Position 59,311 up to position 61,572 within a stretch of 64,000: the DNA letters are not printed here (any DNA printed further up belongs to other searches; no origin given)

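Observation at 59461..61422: Direct fusion of an [FeFe]-hydrogenase H-domain to a histidine kinase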

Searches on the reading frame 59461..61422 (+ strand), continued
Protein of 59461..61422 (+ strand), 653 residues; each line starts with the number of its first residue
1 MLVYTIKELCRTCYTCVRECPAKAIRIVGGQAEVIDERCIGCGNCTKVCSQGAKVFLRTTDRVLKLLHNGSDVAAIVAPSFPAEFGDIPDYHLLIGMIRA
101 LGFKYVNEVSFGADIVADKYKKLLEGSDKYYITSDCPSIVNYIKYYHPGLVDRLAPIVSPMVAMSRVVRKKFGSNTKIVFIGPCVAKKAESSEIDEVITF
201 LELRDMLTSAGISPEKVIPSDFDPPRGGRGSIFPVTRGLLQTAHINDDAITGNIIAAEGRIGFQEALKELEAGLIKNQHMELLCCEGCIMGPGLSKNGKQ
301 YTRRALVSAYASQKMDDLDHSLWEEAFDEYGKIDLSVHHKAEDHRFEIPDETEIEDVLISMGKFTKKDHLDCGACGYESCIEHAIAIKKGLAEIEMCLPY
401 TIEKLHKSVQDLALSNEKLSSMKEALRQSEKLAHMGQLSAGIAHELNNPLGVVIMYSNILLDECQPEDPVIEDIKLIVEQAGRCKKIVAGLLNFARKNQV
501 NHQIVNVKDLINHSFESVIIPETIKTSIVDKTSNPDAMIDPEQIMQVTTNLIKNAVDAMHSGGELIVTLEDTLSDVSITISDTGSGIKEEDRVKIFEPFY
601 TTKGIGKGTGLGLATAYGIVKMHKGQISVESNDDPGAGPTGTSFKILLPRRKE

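Call 10: find_homologous_proteins(query=window:59461-61422:+, max_evalue=1e-20)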
Query window:59461-61422:+ (653 aa): 7670 proteins with E <= 1e-20 among 8000 candidates; the best 120 are listed.
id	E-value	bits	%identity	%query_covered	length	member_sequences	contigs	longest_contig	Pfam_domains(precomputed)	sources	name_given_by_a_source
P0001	0.0e+0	1479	100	100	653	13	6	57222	PF02906.20,PF04060.19,PF12837.13,PF00037.33,PF02518.32,PF00512.32,PF12838.13,PF13237.12,PF13187.12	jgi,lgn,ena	-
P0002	0.0e+0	1220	80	100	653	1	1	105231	PF02906.20,PF04060.19,PF00037.33,PF02518.32,PF00512.32,PF12838.13,PF13237.12,PF13187.12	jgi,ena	-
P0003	0.0e+0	1216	80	100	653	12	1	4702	PF02906.20,PF04060.19,PF00037.33,PF02518.32,PF00512.32,PF13237.12,PF13187.12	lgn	-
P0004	0.0e+0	1216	80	100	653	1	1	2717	PF02906.20,PF04060.19,PF00037.33,PF02518.32,PF00512.32,PF12838.13,PF13237.12,PF13187.12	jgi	-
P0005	0.0e+0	1216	80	100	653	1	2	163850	PF02906.20,PF04060.19,PF00037.33,PF02518.32,PF00512.32,PF12838.13,PF13237.12,PF13187.12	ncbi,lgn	-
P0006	0.0e+0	1214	80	100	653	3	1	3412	PF02906.20,PF04060.19,PF00037.33,PF02518.32,PF00512.32,PF13237.12,PF13187.12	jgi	-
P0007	0.0e+0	1212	80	100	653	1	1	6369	PF02906.20,PF04060.19,PF00037.33,PF02518.32,PF00512.32,PF12838.13,PF13237.12,PF13187.12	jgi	jgi:iron only hydrogenase large subunit-like protein/nitrogen-specific signal transduction histidine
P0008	0.0e+0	1210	79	100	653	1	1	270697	PF02906.20,PF04060.19,PF00037.33,PF02518.32,PF00512.32,PF12838.13,PF13237.12,PF13187.12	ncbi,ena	-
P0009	0.0e+0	1210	80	100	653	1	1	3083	PF02906.20,PF04060.19,PF00037.33,PF02518.32,PF00512.32,PF12838.13,PF13237.12,PF13187.12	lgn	-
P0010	0.0e+0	1210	79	100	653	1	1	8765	PF02906.20,PF04060.19,PF00037.33,PF02518.32,PF00512.32,PF13237.12,PF13187.12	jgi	jgi:iron only hydrogenase large subunit-like protein/nitrogen-specific signal transduction histidine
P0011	0.0e+0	1209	79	100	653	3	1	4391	PF02906.20,PF04060.19,PF00037.33,PF02518.32,PF00512.32,PF12838.13,PF13237.12,PF13187.12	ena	-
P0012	0.0e+0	1208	79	100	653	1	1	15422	PF02906.20,PF04060.19,PF00037.33,PF02518.32,PF00512.32,PF12838.13,PF13589.13,PF13237.12,PF13187.12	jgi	jgi:nitrogen-specific signal transduction histidine kinase/iron only hydrogenase large subunit-like 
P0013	0.0e+0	1208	79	100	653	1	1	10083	PF02906.20,PF04060.19,PF00037.33,PF02518.32,PF00512.32,PF13237.12,PF13187.12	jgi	-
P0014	0.0e+0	1207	79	100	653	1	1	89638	PF02906.20,PF04060.19,PF00037.33,PF02518.32,PF00512.32,PF13237.12,PF13187.12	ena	-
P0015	0.0e+0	1205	79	100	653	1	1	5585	PF02906.20,PF04060.19,PF00037.33,PF02518.32,PF00512.32,PF12838.13,PF13237.12,PF13187.12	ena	-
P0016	0.0e+0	1205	79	100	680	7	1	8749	PF02906.20,PF04060.19,PF00037.33,PF02518.32,PF00512.32,PF13237.12,PF13187.12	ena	-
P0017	0.0e+0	1204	79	100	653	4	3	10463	PF02906.20,PF04060.19,PF00037.33,PF02518.32,PF00512.32,PF12838.13,PF13237.12,PF13187.12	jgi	jgi:iron only hydrogenase large subunit-like protein/nitrogen-specific signal transduction histidine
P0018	0.0e+0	1203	79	100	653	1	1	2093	PF02906.20,PF04060.19,PF00037.33,PF02518.32,PF00512.32,PF13237.12,PF13187.12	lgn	-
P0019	0.0e+0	1202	79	100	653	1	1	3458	PF02906.20,PF04060.19,PF00037.33,PF02518.32,PF00512.32,PF13237.12,PF13187.12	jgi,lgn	-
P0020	0.0e+0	1202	80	100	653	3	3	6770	PF02906.20,PF04060.19,PF00037.33,PF02518.32,PF00512.32,PF13237.12,PF13187.12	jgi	jgi:two-component system NtrC family sensor kinase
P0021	0.0e+0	1202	79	100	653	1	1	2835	PF02906.20,PF04060.19,PF00037.33,PF02518.32,PF00512.32,PF13237.12,PF13187.12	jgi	-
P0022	0.0e+0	1201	79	100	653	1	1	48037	PF02906.20,PF04060.19,PF00037.33,PF02518.32,PF00512.32,PF13237.12,PF13187.12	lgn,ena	-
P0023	0.0e+0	1200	79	100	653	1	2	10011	PF02906.20,PF04060.19,PF00037.33,PF02518.32,PF00512.32,PF13237.12,PF13187.12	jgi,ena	jgi:iron only hydrogenase large subunit-like protein/nitrogen-specific signal transduction histidine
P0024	0.0e+0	1200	79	100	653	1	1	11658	PF02906.20,PF04060.19,PF00037.33,PF02518.32,PF00512.32,PF13237.12,PF13187.12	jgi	jgi:nitrogen-specific signal transduction histidine kinase/iron only hydrogenase large subunit-like 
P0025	0.0e+0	1197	79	100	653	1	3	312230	PF02906.20,PF04060.19,PF00037.33,PF02518.32,PF00512.32,PF13237.12,PF13187.12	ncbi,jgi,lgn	jgi:iron only hydrogenase large subunit-like protein/nitrogen-specific signal transduction histidine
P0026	0.0e+0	1196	79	100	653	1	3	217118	PF02906.20,PF04060.19,PF00037.33,PF02518.32,PF00512.32,PF12838.13,PF13237.12,PF13187.12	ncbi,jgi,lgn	jgi:iron only hydrogenase large subunit-like protein/nitrogen-specific signal transduction histidine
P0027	0.0e+0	1196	79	100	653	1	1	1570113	PF02906.20,PF04060.19,PF00037.33,PF02518.32,PF00512.32,PF12838.13,PF13237.12,PF13187.12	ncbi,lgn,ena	-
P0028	0.0e+0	1196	80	100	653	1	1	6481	PF02906.20,PF04060.19,PF00037.33,PF02518.32,PF00512.32,PF12838.13,PF13237.12,PF13187.12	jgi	jgi:iron only hydrogenase large subunit-like protein/nitrogen-specific signal transduction histidine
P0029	0.0e+0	1194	78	100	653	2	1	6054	PF02906.20,PF04060.19,PF00037.33,PF02518.32,PF00512.32,PF13237.12,PF13187.12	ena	-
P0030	0.0e+0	1192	79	100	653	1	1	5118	PF02906.20,PF04060.19,PF00037.33,PF02518.32,PF00512.32,PF13237.12,PF13187.12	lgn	-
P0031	0.0e+0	1192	79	100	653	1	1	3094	PF02906.20,PF04060.19,PF00037.33,PF02518.32,PF00512.32,PF13237.12,PF13187.12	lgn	-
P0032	0.0e+0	1192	78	100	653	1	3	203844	PF02906.20,PF04060.19,PF00037.33,PF02518.32,PF00512.32,PF13237.12,PF13187.12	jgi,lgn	jgi:iron only hydrogenase large subunit-like protein/nitrogen-specific signal transduction histidine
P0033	0.0e+0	1191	78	100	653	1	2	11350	PF02906.20,PF04060.19,PF00037.33,PF02518.32,PF00512.32,PF13237.12,PF13187.12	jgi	jgi:two-component system NtrC family sensor kinase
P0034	0.0e+0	1191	78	100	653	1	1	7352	PF02906.20,PF04060.19,PF00037.33,PF02518.32,PF00512.32,PF12838.13,PF13237.12,PF13187.12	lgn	-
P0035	0.0e+0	1190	79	100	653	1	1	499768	PF02906.20,PF04060.19,PF00037.33,PF02518.32,PF00512.32,PF12838.13,PF13237.12,PF13187.12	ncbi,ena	-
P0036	0.0e+0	1190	79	100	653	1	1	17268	PF02906.20,PF04060.19,PF00037.33,PF02518.32,PF00512.32,PF13237.12,PF13187.12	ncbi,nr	ncbi:MAG: two-component system, cell cycle sensor histidine kinase and response regulator CckA [Bact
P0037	0.0e+0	1190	79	100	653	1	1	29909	PF02906.20,PF04060.19,PF00037.33,PF02518.32,PF00512.32,PF12838.13,PF13237.12,PF13187.12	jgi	jgi:iron only hydrogenase large subunit-like protein/nitrogen-specific signal transduction histidine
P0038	0.0e+0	1189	78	100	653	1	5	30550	PF02906.20,PF04060.19,PF00037.33,PF02518.32,PF00512.32,PF13237.12,PF13187.12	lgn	-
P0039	0.0e+0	1188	79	100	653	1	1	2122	PF02906.20,PF04060.19,PF00037.33,PF02518.32,PF00512.32,PF12838.13,PF13237.12,PF13187.12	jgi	jgi:two-component system NtrC family sensor kinase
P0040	0.0e+0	1185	78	100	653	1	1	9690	PF02906.20,PF04060.19,PF00037.33,PF02518.32,PF00512.32,PF13589.13,PF13237.12,PF13187.12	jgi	jgi:nitrogen-specific signal transduction histidine kinase/iron only hydrogenase large subunit-like 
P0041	0.0e+0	1185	79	100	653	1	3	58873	PF02906.20,PF04060.19,PF00037.33,PF02518.32,PF00512.32,PF13589.13,PF13237.12,PF13187.12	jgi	jgi:nitrogen-specific signal transduction histidine kinase/iron only hydrogenase large subunit-like 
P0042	0.0e+0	1184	78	100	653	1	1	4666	PF02906.20,PF04060.19,PF00037.33,PF02518.32,PF00512.32,PF13237.12,PF13187.12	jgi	jgi:iron only hydrogenase large subunit-like protein/nitrogen-specific signal transduction histidine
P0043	0.0e+0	1184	78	100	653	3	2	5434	PF02906.20,PF04060.19,PF00037.33,PF02518.32,PF00512.32,PF13237.12,PF13187.12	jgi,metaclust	jgi:nitrogen-specific signal transduction histidine kinase/iron only hydrogenase large subunit-like 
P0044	0.0e+0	1184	78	100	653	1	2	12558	PF02906.20,PF04060.19,PF00037.33,PF02518.32,PF00512.32,PF12838.13,PF13237.12,PF13187.12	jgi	jgi:iron only hydrogenase large subunit-like protein/nitrogen-specific signal transduction histidine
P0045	0.0e+0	1183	79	100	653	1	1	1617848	PF02906.20,PF04060.19,PF00037.33,PF02518.32,PF00512.32,PF12838.13,PF13237.12,PF13187.12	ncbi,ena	-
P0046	0.0e+0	1183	78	100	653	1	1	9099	PF02906.20,PF04060.19,PF00037.33,PF02518.32,PF00512.32,PF13237.12,PF13187.12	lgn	-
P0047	0.0e+0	1182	78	100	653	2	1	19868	PF02906.20,PF04060.19,PF00037.33,PF02518.32,PF00512.32,PF13237.12,PF13187.12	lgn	-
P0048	0.0e+0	1182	78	100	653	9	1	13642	PF02906.20,PF04060.19,PF00037.33,PF02518.32,PF00512.32,PF13237.12,PF13187.12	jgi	-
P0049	0.0e+0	1182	78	100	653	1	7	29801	PF02906.20,PF04060.19,PF00037.33,PF02518.32,PF00512.32,PF12838.13,PF13237.12,PF13187.12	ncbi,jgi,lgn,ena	-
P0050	0.0e+0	1182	78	100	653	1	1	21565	PF02906.20,PF04060.19,PF00037.33,PF02518.32,PF00512.32,PF13237.12,PF13187.12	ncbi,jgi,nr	ncbi:MAG: ATP-binding protein [Bacteroidales bacterium]|jgi:iron only hydrogenase large subunit-like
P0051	0.0e+0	1181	78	100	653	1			PF02906.20,PF04060.19,PF00037.33,PF02518.32,PF00512.32,PF12838.13,PF13237.12,PF13187.12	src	-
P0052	0.0e+0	1181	79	100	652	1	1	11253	PF02906.20,PF04060.19,PF00037.33,PF02518.32,PF00512.32,PF12838.13,PF13237.12,PF13187.12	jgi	jgi:two-component system NtrC family sensor kinase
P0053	0.0e+0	1181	78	100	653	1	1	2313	PF02906.20,PF04060.19,PF00037.33,PF02518.32,PF00512.32,PF12838.13,PF13237.12,PF13187.12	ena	-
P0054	0.0e+0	1181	78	100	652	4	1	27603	PF02906.20,PF04060.19,PF00037.33,PF02518.32,PF00512.32,PF13589.13,PF13237.12,PF13187.12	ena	-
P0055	0.0e+0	1180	79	100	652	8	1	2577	PF02906.20,PF04060.19,PF00037.33,PF02518.32,PF00512.32,PF13237.12,PF13187.12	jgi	jgi:Signal transduction histidine kinase regulating C4-dicarboxylate transport system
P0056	0.0e+0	1180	78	100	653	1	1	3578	PF02906.20,PF04060.19,PF00037.33,PF02518.32,PF00512.32,PF13237.12,PF13187.12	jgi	jgi:nitrogen-specific signal transduction histidine kinase/iron only hydrogenase large subunit-like 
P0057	0.0e+0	1180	78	100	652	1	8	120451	PF02906.20,PF04060.19,PF00037.33,PF02518.32,PF00512.32,PF13589.13,PF13237.12,PF13187.12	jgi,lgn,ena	-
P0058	0.0e+0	1180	78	100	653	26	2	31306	PF02906.20,PF04060.19,PF00037.33,PF02518.32,PF00512.32,PF13589.13,PF13237.12,PF13187.12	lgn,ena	-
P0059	0.0e+0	1180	78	100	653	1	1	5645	PF02906.20,PF04060.19,PF00037.33,PF02518.32,PF00512.32,PF12838.13,PF13237.12,PF13187.12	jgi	jgi:iron only hydrogenase large subunit-like protein/nitrogen-specific signal transduction histidine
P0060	0.0e+0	1179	77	100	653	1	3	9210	PF02906.20,PF04060.19,PF12837.13,PF00037.33,PF02518.32,PF00512.32,PF12838.13,PF13237.12,PF13187.12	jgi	-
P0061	0.0e+0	1179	78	100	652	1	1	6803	PF02906.20,PF04060.19,PF00037.33,PF02518.32,PF00512.32,PF13589.13,PF13237.12,PF13187.12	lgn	-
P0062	0.0e+0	1179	79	100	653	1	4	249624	PF02906.20,PF04060.19,PF00037.33,PF02518.32,PF00512.32,PF12838.13,PF13237.12,PF13187.12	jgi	jgi:iron only hydrogenase large subunit-like protein/nitrogen-specific signal transduction histidine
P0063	0.0e+0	1179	78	100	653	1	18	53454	PF02906.20,PF04060.19,PF00037.33,PF02518.32,PF00512.32,PF12838.13,PF13237.12,PF13187.12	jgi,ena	-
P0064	0.0e+0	1178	78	100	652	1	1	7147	PF02906.20,PF04060.19,PF00037.33,PF02518.32,PF00512.32,PF13589.13,PF13237.12,PF13187.12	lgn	-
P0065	0.0e+0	1178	78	100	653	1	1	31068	PF02906.20,PF04060.19,PF00037.33,PF02518.32,PF00512.32,PF12838.13,PF13237.12,PF13187.12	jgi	jgi:iron only hydrogenase large subunit-like protein/nitrogen-specific signal transduction histidine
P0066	0.0e+0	1178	78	100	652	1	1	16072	PF02906.20,PF04060.19,PF00037.33,PF02518.32,PF00512.32,PF13589.13,PF13237.12,PF13187.12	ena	-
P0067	0.0e+0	1178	79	100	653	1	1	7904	PF02906.20,PF04060.19,PF00037.33,PF02518.32,PF00512.32,PF12838.13,PF13237.12,PF13187.12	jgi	jgi:two-component system NtrC family sensor kinase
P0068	0.0e+0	1178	78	100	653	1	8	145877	PF02906.20,PF04060.19,PF00037.33,PF02518.32,PF00512.32,PF12838.13,PF13237.12,PF13187.12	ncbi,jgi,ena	jgi:iron only hydrogenase large subunit-like protein/nitrogen-specific signal transduction histidine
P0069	0.0e+0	1178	78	100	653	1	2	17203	PF02906.20,PF04060.19,PF00037.33,PF02518.32,PF00512.32,PF12838.13,PF13237.12,PF13187.12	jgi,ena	-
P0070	0.0e+0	1177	78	100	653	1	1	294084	PF02906.20,PF04060.19,PF00037.33,PF02518.32,PF00512.32,PF12838.13,PF13237.12,PF13187.12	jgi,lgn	jgi:two-component system NtrC family sensor kinase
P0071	0.0e+0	1177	78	100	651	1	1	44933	PF02906.20,PF04060.19,PF00037.33,PF02518.32,PF00512.32,PF12838.13,PF13237.12,PF13187.12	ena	-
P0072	0.0e+0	1177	77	100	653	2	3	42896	PF02906.20,PF04060.19,PF00037.33,PF02518.32,PF00512.32,PF12838.13,PF13237.12,PF13187.12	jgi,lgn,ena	-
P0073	0.0e+0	1177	78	100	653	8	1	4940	PF02906.20,PF04060.19,PF00037.33,PF02518.32,PF00512.32,PF13237.12,PF13187.12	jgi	-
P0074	0.0e+0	1177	78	100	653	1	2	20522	PF02906.20,PF04060.19,PF00037.33,PF02518.32,PF00512.32,PF12838.13,PF13237.12,PF13187.12,PF14501.13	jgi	jgi:two-component system NtrC family sensor kinase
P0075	0.0e+0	1177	77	100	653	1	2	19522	PF02906.20,PF04060.19,PF00037.33,PF02518.32,PF00512.32,PF13237.12,PF13187.12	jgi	jgi:two-component system NtrC family sensor kinase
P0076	0.0e+0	1176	78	100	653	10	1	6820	PF02906.20,PF04060.19,PF00037.33,PF02518.32,PF00512.32,PF12838.13,PF13589.13,PF13237.12,PF13187.12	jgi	jgi:two-component system NtrC family sensor kinase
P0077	0.0e+0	1176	77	100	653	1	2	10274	PF02906.20,PF04060.19,PF00037.33,PF02518.32,PF00512.32,PF13237.12,PF13187.12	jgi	jgi:two-component system NtrC family sensor kinase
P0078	0.0e+0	1176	78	100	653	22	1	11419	PF02906.20,PF04060.19,PF00037.33,PF02518.32,PF00512.32,PF12838.13,PF13237.12,PF13187.12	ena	-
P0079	0.0e+0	1176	78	100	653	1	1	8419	PF02906.20,PF04060.19,PF00037.33,PF02518.32,PF00512.32,PF12838.13,PF13237.12,PF13187.12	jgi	jgi:nitrogen-specific signal transduction histidine kinase/iron only hydrogenase large subunit-like 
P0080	0.0e+0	1176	78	100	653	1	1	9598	PF02906.20,PF04060.19,PF00037.33,PF02518.32,PF00512.32,PF12838.13,PF13237.12,PF13187.12,PF14501.13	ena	-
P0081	0.0e+0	1175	77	100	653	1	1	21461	PF02906.20,PF04060.19,PF00037.33,PF02518.32,PF00512.32,PF12838.13,PF13237.12,PF13187.12,PF14501.13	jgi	jgi:iron only hydrogenase large subunit-like protein/nitrogen-specific signal transduction histidine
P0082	0.0e+0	1175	79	100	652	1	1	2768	PF02906.20,PF04060.19,PF00037.33,PF02518.32,PF00512.32,PF13237.12,PF13187.12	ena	-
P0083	0.0e+0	1175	78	100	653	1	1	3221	PF02906.20,PF04060.19,PF00037.33,PF02518.32,PF00512.32,PF12838.13,PF13237.12,PF13187.12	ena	-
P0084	0.0e+0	1175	77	100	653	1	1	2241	PF02906.20,PF04060.19,PF00037.33,PF02518.32,PF00512.32,PF13237.12,PF13187.12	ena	-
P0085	0.0e+0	1175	78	100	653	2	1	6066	PF02906.20,PF04060.19,PF00037.33,PF02518.32,PF00512.32,PF12838.13,PF13237.12,PF13187.12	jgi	jgi:iron only hydrogenase large subunit-like protein/nitrogen-specific signal transduction histidine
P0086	0.0e+0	1175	78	100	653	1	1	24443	PF02906.20,PF04060.19,PF00037.33,PF02518.32,PF00512.32,PF12838.13,PF13237.12,PF13187.12,PF14501.13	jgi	jgi:two-component system NtrC family sensor kinase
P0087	0.0e+0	1175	78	100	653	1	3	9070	PF02906.20,PF04060.19,PF00037.33,PF02518.32,PF00512.32,PF12838.13,PF13237.12,PF13187.12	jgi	jgi:two-component system NtrC family sensor kinase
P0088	0.0e+0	1175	78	100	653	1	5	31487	PF02906.20,PF04060.19,PF00037.33,PF02518.32,PF00512.32,PF12838.13,PF13237.12,PF13187.12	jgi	jgi:two-component system NtrC family sensor kinase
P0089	0.0e+0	1175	78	100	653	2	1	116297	PF02906.20,PF04060.19,PF00037.33,PF02518.32,PF00512.32,PF13237.12,PF13187.12,PF14501.13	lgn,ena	-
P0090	0.0e+0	1175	79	100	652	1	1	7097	PF02906.20,PF04060.19,PF00037.33,PF02518.32,PF00512.32,PF13589.13,PF13237.12,PF13187.12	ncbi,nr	ncbi:MAG TPA: [Fe-Fe] hydrogenase large subunit C-terminal domain-containing protein, partial [Bacte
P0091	0.0e+0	1175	78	100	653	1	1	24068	PF02906.20,PF04060.19,PF00037.33,PF02518.32,PF00512.32,PF12838.13,PF13237.12,PF13187.12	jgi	jgi:iron only hydrogenase large subunit-like protein/nitrogen-specific signal transduction histidine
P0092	0.0e+0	1175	78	100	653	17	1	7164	PF02906.20,PF04060.19,PF00037.33,PF02518.32,PF00512.32,PF12838.13,PF13237.12,PF13187.12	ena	-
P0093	0.0e+0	1175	78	100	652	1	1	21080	PF02906.20,PF04060.19,PF00037.33,PF02518.32,PF00512.32,PF13589.13,PF13237.12,PF13187.12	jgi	jgi:nitrogen-specific signal transduction histidine kinase/iron only hydrogenase large subunit-like 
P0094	0.0e+0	1175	78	100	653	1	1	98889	PF02906.20,PF04060.19,PF00037.33,PF02518.32,PF00512.32,PF13589.13,PF13237.12,PF13187.12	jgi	jgi:nitrogen-specific signal transduction histidine kinase/iron only hydrogenase large subunit-like 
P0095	0.0e+0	1174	78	100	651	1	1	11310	PF02906.20,PF04060.19,PF00037.33,PF02518.32,PF00512.32,PF13237.12,PF13187.12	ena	-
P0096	0.0e+0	1174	78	100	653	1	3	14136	PF02906.20,PF04060.19,PF00037.33,PF02518.32,PF00512.32,PF13237.12,PF13187.12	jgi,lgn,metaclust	metaclust:\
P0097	0.0e+0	1174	77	100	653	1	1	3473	PF02906.20,PF04060.19,PF00037.33,PF02518.32,PF00512.32,PF12838.13,PF13237.12,PF13187.12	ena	-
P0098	0.0e+0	1174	77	100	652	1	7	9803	PF02906.20,PF04060.19,PF12837.13,PF00037.33,PF02518.32,PF00512.32,PF12838.13,PF13237.12,PF13187.12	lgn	-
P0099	0.0e+0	1174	78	100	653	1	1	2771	PF02906.20,PF04060.19,PF00037.33,PF02518.32,PF00512.32,PF12838.13,PF13237.12,PF13187.12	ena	-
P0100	0.0e+0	1174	78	100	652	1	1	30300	PF02906.20,PF04060.19,PF00037.33,PF02518.32,PF00512.32,PF13589.13,PF13237.12,PF13187.12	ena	-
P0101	0.0e+0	1174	78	100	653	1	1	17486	PF02906.20,PF04060.19,PF00037.33,PF02518.32,PF00512.32,PF13237.12,PF13187.12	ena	-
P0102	0.0e+0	1174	78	100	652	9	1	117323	PF02906.20,PF04060.19,PF00037.33,PF02518.32,PF00512.32,PF13589.13,PF13237.12,PF13187.12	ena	-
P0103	0.0e+0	1174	78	100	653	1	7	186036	PF02906.20,PF04060.19,PF00037.33,PF02518.32,PF00512.32,PF12838.13,PF13237.12,PF13187.12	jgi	jgi:iron only hydrogenase large subunit-like protein/nitrogen-specific signal transduction histidine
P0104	0.0e+0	1174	78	100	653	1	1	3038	PF02906.20,PF04060.19,PF00037.33,PF02518.32,PF00512.32,PF12838.13,PF13237.12,PF13187.12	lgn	-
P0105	0.0e+0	1173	78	100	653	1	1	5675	PF02906.20,PF04060.19,PF00037.33,PF02518.32,PF00512.32,PF12838.13,PF13237.12,PF13187.12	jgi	jgi:two-component system NtrC family sensor kinase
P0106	0.0e+0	1173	78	100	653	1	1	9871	PF02906.20,PF04060.19,PF00037.33,PF02518.32,PF00512.32,PF13237.12,PF13187.12,PF14501.13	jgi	-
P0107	0.0e+0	1173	78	100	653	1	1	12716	PF02906.20,PF04060.19,PF00037.33,PF02518.32,PF00512.32,PF12838.13,PF13237.12,PF13187.12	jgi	jgi:iron only hydrogenase large subunit-like protein/nitrogen-specific signal transduction histidine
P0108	0.0e+0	1173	77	100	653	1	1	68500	PF02906.20,PF04060.19,PF00037.33,PF02518.32,PF00512.32,PF12838.13,PF13237.12,PF13187.12,PF14501.13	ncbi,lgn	-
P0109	0.0e+0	1173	78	100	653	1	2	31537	PF02906.20,PF04060.19,PF00037.33,PF02518.32,PF00512.32,PF13237.12,PF13187.12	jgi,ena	-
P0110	0.0e+0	1173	77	100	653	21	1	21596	PF02906.20,PF04060.19,PF00037.33,PF02518.32,PF00512.32,PF12838.13,PF13237.12,PF13187.12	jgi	-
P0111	0.0e+0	1173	79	100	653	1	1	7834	PF02906.20,PF04060.19,PF00037.33,PF02518.32,PF00512.32,PF12838.13,PF13237.12,PF13187.12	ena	-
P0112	0.0e+0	1173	78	100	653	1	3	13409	PF02906.20,PF04060.19,PF00037.33,PF02518.32,PF00512.32,PF12838.13,PF13237.12,PF13187.12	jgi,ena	-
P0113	0.0e+0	1173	79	100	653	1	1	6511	PF02906.20,PF04060.19,PF00037.33,PF02518.32,PF00512.32,PF12838.13,PF13237.12,PF13187.12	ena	-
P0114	0.0e+0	1172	78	100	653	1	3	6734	PF02906.20,PF04060.19,PF00037.33,PF02518.32,PF00512.32,PF12838.13,PF13237.12,PF13187.12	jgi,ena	-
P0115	0.0e+0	1172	78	100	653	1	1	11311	PF02906.20,PF04060.19,PF00037.33,PF02518.32,PF00512.32,PF12838.13,PF13237.12,PF13187.12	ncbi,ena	-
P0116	0.0e+0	1172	78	100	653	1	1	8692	PF02906.20,PF04060.19,PF00037.33,PF02518.32,PF00512.32,PF12838.13,PF13237.12,PF13187.12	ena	-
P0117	0.0e+0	1172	78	100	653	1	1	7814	PF02906.20,PF04060.19,PF00037.33,PF02518.32,PF00512.32,PF13237.12,PF13187.12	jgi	jgi:iron only hydrogenase large subunit-like protein/nitrogen-specific signal transduction histidine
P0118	0.0e+0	1172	78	100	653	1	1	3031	PF02906.20,PF04060.19,PF00037.33,PF02518.32,PF00512.32,PF13237.12,PF13187.12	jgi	-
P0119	0.0e+0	1172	77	100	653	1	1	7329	PF02906.20,PF04060.19,PF00037.33,PF02518.32,PF00512.32,PF13589.13,PF13237.12,PF13187.12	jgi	-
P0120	0.0e+0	1172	78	100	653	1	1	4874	PF02906.20,PF04060.19,PF00037.33,PF02518.32,PF00512.32,PF12838.13,PF13237.12,PF13187.12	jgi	-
